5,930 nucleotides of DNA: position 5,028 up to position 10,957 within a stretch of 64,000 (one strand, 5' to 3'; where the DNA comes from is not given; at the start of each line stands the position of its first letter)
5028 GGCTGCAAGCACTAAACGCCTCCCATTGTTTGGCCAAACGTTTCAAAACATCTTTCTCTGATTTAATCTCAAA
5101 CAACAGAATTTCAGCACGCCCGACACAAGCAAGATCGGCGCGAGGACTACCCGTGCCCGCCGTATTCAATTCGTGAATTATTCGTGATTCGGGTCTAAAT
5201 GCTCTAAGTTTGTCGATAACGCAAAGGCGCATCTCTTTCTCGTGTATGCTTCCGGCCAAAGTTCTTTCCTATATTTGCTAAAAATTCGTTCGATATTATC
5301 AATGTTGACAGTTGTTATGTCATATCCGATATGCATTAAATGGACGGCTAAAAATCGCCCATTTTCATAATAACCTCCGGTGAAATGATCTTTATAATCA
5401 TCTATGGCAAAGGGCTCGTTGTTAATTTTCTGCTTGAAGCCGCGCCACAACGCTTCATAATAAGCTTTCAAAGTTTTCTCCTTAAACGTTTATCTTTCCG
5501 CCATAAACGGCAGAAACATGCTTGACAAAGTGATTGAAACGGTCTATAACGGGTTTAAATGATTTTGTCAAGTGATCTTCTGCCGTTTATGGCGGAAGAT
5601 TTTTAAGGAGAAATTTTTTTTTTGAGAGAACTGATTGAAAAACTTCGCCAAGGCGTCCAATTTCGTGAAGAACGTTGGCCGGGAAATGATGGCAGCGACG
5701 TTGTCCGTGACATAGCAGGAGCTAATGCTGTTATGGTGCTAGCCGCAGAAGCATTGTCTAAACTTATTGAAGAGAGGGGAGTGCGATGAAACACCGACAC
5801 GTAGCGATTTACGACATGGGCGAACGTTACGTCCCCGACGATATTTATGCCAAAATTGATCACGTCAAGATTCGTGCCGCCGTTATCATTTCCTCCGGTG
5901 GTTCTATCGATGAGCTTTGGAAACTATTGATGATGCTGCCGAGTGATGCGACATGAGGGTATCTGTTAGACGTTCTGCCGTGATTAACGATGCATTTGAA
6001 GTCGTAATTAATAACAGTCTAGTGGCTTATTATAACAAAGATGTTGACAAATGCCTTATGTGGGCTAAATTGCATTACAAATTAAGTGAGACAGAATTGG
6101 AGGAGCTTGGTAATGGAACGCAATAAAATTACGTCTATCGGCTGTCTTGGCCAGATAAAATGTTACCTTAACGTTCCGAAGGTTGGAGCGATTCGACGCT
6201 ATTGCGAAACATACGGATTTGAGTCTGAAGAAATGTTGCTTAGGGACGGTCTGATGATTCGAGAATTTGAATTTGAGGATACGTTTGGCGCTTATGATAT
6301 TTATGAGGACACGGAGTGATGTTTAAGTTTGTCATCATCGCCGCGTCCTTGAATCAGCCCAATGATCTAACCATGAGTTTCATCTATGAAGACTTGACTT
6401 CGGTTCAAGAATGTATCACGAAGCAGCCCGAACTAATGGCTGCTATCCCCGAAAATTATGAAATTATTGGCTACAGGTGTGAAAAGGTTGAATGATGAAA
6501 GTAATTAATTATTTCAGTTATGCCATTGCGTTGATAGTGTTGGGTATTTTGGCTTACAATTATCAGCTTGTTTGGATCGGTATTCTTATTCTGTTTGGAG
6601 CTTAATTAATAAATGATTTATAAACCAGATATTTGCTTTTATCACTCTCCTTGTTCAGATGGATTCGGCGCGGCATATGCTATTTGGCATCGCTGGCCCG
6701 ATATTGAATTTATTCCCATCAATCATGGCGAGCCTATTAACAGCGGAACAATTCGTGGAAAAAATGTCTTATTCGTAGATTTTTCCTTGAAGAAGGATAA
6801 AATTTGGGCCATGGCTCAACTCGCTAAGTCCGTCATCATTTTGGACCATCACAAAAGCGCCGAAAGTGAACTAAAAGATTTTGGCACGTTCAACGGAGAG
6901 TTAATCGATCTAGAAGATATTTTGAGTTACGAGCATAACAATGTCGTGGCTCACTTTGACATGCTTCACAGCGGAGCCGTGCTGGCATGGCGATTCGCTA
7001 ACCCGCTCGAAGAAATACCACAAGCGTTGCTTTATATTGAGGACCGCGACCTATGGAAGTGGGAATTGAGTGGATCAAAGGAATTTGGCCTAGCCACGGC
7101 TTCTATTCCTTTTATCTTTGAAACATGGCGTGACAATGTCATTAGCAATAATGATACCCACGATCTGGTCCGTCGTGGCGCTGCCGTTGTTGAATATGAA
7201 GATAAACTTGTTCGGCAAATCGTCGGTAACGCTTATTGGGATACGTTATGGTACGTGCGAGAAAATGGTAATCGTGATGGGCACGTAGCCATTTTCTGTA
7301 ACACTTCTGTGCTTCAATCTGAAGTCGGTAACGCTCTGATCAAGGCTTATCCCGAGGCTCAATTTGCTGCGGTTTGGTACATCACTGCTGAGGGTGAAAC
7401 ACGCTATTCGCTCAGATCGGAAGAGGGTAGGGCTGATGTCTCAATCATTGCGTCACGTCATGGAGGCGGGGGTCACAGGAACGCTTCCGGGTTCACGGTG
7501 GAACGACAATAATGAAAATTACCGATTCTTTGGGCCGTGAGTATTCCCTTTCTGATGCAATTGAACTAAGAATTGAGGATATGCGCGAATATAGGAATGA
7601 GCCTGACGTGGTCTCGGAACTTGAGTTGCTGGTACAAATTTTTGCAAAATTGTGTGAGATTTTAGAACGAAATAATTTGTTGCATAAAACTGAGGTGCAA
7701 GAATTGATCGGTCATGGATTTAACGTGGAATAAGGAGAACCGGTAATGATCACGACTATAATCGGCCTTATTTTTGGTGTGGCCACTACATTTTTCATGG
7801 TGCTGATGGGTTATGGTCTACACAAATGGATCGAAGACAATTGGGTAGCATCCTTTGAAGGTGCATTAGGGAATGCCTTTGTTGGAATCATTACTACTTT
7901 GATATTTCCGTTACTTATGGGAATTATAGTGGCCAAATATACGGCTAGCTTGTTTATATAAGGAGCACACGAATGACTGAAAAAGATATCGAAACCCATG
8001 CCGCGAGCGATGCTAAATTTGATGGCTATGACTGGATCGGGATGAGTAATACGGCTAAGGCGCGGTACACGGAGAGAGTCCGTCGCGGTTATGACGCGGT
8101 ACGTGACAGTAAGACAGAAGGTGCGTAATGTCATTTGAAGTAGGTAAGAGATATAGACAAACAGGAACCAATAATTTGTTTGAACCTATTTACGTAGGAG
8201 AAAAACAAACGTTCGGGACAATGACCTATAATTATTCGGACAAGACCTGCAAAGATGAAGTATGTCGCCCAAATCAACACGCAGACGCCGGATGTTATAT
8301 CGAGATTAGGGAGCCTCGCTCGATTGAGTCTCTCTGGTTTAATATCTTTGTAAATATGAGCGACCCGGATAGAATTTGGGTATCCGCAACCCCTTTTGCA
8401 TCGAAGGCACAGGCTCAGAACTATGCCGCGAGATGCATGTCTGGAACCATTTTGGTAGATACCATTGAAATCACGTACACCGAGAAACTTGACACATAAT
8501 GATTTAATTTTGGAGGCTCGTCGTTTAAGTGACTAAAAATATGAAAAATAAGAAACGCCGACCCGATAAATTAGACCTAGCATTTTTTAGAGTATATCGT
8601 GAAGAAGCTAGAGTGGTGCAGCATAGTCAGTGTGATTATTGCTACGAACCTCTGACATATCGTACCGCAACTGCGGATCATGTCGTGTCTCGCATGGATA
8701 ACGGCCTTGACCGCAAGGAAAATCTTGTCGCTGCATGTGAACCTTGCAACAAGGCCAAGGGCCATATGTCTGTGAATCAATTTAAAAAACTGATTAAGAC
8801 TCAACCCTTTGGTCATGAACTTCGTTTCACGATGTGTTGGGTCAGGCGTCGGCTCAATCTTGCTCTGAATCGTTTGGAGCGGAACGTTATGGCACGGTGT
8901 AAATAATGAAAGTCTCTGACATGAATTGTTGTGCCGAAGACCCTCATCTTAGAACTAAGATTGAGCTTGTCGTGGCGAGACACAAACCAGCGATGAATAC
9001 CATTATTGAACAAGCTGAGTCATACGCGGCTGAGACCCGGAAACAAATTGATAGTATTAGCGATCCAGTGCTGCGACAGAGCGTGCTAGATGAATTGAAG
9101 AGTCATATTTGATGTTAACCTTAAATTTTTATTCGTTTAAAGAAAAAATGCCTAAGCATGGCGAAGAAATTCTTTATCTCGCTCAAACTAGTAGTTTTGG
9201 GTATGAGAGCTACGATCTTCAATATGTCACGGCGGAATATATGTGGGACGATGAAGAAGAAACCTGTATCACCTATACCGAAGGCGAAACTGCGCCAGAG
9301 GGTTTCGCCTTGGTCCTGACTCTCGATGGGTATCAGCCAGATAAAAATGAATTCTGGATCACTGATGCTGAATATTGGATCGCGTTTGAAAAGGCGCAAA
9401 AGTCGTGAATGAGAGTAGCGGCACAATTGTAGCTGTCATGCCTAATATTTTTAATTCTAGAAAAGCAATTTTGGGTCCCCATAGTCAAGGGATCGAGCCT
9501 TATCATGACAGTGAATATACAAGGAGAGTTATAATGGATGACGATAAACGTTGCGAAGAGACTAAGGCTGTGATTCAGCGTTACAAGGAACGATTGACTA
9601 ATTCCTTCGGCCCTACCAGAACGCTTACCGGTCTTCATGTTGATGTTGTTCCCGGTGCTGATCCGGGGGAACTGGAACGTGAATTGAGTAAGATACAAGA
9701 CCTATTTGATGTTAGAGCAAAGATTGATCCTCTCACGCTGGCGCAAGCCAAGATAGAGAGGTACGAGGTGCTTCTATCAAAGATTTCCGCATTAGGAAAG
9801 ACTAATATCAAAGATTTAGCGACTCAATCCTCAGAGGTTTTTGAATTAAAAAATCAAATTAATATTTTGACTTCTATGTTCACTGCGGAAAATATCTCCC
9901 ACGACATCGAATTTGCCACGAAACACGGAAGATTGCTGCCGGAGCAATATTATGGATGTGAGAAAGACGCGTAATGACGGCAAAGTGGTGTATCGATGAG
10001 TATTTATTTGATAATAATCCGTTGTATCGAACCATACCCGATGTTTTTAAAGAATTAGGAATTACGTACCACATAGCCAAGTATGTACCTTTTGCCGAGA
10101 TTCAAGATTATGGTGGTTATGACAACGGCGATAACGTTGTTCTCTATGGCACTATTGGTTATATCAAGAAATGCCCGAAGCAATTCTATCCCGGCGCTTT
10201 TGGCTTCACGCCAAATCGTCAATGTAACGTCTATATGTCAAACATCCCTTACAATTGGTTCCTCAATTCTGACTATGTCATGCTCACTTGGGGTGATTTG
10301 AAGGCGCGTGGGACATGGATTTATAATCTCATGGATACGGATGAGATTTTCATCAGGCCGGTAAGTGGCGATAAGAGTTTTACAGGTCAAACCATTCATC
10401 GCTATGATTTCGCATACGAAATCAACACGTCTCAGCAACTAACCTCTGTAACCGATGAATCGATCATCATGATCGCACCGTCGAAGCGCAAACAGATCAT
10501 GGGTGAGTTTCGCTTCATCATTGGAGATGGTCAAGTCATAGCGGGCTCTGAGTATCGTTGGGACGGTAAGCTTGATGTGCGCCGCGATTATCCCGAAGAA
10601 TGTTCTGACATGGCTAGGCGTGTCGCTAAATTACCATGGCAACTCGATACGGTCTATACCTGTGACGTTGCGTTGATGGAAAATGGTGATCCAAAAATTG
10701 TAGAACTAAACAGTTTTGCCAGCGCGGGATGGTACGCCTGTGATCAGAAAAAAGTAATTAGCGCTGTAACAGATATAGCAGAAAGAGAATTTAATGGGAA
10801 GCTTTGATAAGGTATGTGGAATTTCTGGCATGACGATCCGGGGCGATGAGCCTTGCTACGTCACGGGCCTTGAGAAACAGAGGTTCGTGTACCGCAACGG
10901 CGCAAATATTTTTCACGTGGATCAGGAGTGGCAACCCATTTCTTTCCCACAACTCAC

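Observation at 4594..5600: Minus-strand two-ORF cassette with a frame overlap, driven from a promoter pair buried in a 23-bp inverted repeat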

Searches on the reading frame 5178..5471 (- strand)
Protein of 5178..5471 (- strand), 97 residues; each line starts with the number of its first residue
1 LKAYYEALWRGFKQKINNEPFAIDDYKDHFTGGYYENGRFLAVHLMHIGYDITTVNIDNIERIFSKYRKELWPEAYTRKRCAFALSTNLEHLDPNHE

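Call 7: search_protein_families(library=pfam, proteins=[window:5178-5471:-], max_evalue=0.1)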
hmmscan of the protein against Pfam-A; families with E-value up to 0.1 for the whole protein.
window:5178-5471:- (97 aa): 0 families

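Call 8: search_protein_families(library=phrogs, proteins=[window:5178-5471:-], max_evalue=0.01)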
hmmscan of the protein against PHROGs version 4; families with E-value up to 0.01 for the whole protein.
window:5178-5471:- (97 aa): 0 families

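Call 10: search_protein_families(library=ncbifam, proteins=[window:5178-5471:-], max_evalue=1)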
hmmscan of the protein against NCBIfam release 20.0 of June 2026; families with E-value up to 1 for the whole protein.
window:5178-5471:- (97 aa): 0 families

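Call 11: search_protein_families(library=padloc, proteins=[window:5178-5471:-], max_evalue=1)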
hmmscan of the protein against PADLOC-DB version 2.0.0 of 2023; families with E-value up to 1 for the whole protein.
window:5178-5471:- (97 aa): 0 families

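Call 14: search_dna_similar(query=window:5181-5471:-, collection=phages, mode=protein, max_rows=30, max_evalue=1)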
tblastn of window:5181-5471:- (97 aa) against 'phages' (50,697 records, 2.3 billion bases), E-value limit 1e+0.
No match.

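Call 15: find_homologous_proteins(query=window:5181-5471:-, max_evalue=0.01)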
Query window:5181-5471:- (97 aa): 2 proteins with E <= 0.01 among 2 candidates.
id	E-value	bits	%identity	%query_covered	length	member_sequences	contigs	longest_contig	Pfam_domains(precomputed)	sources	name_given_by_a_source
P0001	1.5e-62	226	100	100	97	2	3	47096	-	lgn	-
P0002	2.9e-35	138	73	82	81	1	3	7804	-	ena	-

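Call 18: find_encoding_contigs(protein=P0001, flank=5000, max_places=4)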
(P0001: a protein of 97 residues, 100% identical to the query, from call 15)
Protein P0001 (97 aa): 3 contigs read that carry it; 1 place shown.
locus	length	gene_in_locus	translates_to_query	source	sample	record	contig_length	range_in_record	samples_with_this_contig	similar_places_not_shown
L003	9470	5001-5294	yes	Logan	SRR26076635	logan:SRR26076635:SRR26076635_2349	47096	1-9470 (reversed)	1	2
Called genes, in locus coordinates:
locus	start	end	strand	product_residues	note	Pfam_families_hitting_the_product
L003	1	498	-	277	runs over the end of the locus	PF14243:R2K_3, PF18299:R2K_2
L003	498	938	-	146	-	-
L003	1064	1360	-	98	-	-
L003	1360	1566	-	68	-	-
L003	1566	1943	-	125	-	PF01844:HNH, PF14279:HNH_5 (weak)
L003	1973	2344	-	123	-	-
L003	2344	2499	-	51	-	-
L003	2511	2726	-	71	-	-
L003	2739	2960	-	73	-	-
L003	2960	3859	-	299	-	-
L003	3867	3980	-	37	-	-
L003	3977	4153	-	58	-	-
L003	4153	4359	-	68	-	-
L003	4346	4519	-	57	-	-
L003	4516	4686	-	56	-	-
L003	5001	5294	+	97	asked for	-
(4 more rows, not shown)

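Call 41: find_homologous_proteins(query=A1, max_evalue=0.01)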
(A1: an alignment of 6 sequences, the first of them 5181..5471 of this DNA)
Query A1 (6 sequences) (97 aa, profile of the alignment): 9 proteins with E <= 0.01 among 106 candidates.
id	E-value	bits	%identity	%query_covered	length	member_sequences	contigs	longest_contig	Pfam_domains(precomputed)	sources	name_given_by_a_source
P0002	1.3e-36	142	73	82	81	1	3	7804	-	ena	-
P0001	5.4e-36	140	100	100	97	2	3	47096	-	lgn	-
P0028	1.7e-35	139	44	79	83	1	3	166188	-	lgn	-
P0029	2.0e-34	135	41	73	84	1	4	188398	-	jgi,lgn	jgi:hypothetical protein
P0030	1.2e-28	117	48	79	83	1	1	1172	-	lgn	-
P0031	3.3e-28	115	41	85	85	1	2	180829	-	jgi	jgi:hypothetical protein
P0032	1.1e-26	110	40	62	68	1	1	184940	-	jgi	-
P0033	2.4e-26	109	39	68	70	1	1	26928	-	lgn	-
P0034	5.9e-25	105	40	69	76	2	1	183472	-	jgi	jgi:hypothetical protein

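Call 61: search_solved_structures(query=A4, max_evalue=10)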
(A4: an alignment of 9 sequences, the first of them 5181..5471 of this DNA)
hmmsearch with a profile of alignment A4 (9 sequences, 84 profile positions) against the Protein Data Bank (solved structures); distinct sequences matched with E-value up to 10: 9.
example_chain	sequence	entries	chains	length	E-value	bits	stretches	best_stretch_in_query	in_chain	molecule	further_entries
5h07_A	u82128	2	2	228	0.12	15.7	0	29-50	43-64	Polyubiquitin-C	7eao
6d5f_a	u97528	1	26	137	0.6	13.5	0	6-27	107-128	Fimbrial protein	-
5vix_A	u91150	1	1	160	1.3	12.4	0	27-50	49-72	Polyubiquitin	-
6kbe_G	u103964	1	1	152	1.4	12.4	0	28-55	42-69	Polyubiquitin-C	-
6njd_A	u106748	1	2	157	1.7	12.1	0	28-54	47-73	Di-ubiquitin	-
5oe7_B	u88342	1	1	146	1.7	12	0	28-52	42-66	Polyubiquitin-C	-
2pmz_C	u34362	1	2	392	1.8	12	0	38-64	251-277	DNA-directed RNA polymerase subunit A""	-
3hkz_C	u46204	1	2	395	1.8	12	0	38-64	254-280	DNA-directed RNA polymerase subunit A''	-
2y5b_B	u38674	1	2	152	1.9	12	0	28-51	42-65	UBIQUITIN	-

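Call 66: predict_structure(alignment_id=A4)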
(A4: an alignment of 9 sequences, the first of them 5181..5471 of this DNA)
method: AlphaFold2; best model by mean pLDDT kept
length: 97 residues; sequences in the alignment: 9
mean_pLDDT: 77.3   pTM: 0.67
mean pLDDT of the five models: 77.3, 76.5, 76.2, 75.9, 74.3
residues with pLDDT >= 90: 45; 70-90: 25; 50-70: 5; < 50: 22
segments of 3 or more residues with pLDDT < 50: 76-97
pLDDT, mean of each block of 10 residues (from residue 1): 86 93 77 90 93 94 90 55 46 39
secondary structure, 60 per line:
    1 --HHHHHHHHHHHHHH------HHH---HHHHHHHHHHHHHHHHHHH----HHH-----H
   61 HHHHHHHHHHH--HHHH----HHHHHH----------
elements in order: H3-16 H29-47 H60-71 H74-77 H82-87

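Call 77: find_encoding_contigs(protein=P0030, flank=1500, max_places=2)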
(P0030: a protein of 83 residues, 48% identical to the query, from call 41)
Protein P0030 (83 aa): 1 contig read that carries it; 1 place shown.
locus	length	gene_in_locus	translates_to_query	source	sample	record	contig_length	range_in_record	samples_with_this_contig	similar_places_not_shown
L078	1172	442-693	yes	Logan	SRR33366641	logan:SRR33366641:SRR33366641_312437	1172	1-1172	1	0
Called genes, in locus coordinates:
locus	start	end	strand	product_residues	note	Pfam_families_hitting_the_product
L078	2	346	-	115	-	?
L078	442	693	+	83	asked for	-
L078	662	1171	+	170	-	?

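Call 78: find_encoding_contigs(protein=P0031, flank=1500, max_places=2)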
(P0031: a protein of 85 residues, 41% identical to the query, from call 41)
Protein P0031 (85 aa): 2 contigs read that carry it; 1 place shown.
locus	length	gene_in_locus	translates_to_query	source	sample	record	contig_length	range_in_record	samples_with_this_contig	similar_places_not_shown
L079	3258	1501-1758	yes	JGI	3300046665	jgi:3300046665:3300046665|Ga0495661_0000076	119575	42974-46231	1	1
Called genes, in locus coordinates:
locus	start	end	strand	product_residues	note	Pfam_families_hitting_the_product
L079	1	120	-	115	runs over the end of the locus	PF01844:HNH, PF14279:HNH_5 (weak)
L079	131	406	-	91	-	-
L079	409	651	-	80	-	-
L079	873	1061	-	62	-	-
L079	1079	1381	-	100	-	-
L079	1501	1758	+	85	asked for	-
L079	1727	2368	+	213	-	PF26915:Phage_P4_cII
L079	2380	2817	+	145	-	-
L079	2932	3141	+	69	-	-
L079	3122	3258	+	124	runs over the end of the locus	-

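Call 79: find_encoding_contigs(protein=P0034, flank=1500, max_places=2)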
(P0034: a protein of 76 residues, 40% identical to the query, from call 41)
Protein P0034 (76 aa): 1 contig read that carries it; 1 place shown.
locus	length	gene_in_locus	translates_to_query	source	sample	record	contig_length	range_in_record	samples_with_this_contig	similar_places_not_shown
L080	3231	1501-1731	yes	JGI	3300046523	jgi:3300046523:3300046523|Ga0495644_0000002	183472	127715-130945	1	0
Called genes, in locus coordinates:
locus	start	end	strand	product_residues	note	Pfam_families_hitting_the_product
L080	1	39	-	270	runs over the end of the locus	PF14243:R2K_3, PF18299:R2K_2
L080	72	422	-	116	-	PF01844:HNH, PF14279:HNH_5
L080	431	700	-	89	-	-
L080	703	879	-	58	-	-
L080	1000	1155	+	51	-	-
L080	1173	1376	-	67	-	-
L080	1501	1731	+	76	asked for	-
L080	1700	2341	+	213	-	PF26915:Phage_P4_cII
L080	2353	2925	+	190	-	-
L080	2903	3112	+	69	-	-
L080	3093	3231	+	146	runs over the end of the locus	-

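Call 94: search_protein_representatives(alignment_id=A4)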
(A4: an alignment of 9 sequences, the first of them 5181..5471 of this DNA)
Query: 9 sequences, 84 profile positions. Proteins with E-value up to 0.001 (for the whole library): 18; up to 1e-10: 7; up to 1e-30: 2. The best 18 are listed.
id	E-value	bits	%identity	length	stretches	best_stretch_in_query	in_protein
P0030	2.6e-34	133.3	-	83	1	1-84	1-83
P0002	3.0e-34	133.1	-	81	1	1-82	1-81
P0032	1.2e-25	105.6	-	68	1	1-65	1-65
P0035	1.7e-25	105.0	-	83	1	1-84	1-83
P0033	1.2e-24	102.3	-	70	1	4-72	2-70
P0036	9.1e-15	70.7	-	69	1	1-72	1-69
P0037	4.3e-13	65.3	-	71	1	1-72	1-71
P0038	1.3e-08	50.9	-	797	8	25-50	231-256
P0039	1.5e-08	50.8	-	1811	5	9-55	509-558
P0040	1.3e-06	44.5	-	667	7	29-50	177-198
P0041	1.3e-05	41.3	-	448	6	28-50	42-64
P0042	5.6e-05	39.3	-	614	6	26-50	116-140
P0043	8.7e-05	38.7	-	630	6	29-50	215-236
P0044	1.4e-04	38.0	-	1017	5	42-79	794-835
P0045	1.6e-04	37.8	-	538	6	29-50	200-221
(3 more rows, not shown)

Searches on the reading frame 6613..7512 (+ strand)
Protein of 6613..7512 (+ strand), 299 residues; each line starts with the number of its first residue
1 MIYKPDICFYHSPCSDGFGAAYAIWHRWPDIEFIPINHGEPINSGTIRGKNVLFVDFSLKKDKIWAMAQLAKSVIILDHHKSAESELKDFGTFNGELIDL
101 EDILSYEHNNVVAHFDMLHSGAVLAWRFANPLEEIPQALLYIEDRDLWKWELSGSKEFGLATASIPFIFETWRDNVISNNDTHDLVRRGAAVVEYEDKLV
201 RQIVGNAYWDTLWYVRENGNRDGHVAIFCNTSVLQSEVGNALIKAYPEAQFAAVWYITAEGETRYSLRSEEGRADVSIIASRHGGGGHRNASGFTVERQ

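Call 7: search_protein_families(library=pfam, proteins=[window:6613-7512:+], max_evalue=0.1)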
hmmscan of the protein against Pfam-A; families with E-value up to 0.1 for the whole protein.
window:6613-7512:+ (299 aa): 2 families
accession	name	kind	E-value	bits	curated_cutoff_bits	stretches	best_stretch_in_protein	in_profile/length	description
PF02272.25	DHHA1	-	0.00039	21.3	25.9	1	250-297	32-84/102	DHHA1 domain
PF01368.27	DHH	-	0.0027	18.4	28.1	1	13-86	10-78/125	DHH family, N-terminal domain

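Call 8: search_protein_families(library=phrogs, proteins=[window:6613-7512:+], max_evalue=0.01)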
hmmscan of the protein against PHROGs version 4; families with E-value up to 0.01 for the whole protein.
window:6613-7512:+ (299 aa): 1 family
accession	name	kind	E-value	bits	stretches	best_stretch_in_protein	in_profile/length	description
phrog_4771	-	other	1.8e-75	255.3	1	2-298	14-285/363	DHH phosphoesterase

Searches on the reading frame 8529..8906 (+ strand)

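Call 95: search_protein_families(library=pfam, proteins=[window:8529-8906:+], max_evalue=0.01)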
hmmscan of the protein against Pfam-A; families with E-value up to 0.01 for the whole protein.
window:8529-8906:+ (125 aa): 2 families
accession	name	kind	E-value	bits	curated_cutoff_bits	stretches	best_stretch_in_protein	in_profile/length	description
PF01844.29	HNH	-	8.7e-10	39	21.4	1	35-79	1-46/47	HNH endonuclease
PF14279.12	HNH_5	-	1e-06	29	27.5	1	35-87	1-53/56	HNH endonuclease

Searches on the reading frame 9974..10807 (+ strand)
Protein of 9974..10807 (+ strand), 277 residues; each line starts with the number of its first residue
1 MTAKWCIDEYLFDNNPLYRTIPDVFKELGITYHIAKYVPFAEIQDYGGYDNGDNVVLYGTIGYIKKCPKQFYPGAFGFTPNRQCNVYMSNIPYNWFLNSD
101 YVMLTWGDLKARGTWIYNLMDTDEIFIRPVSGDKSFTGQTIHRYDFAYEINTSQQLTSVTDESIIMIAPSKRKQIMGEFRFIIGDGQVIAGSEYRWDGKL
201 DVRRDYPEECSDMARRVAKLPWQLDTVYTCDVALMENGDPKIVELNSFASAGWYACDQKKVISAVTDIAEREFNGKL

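Call 95: search_protein_families(library=pfam, proteins=[window:9974-10807:+], max_evalue=0.01)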
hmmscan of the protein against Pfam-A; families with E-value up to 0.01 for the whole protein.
window:9974-10807:+ (277 aa): 2 families
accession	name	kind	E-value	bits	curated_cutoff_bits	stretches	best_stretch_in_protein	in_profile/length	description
PF14243.11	R2K_3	-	1.2e-15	58.5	26.3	1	121-264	40-168/169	ATP-grasp domain, R2K clade family 3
PF18299.6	R2K_2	-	1.1e-14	54.9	26.2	1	122-262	19-145/147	ATP-grasp domain, R2K clade family 2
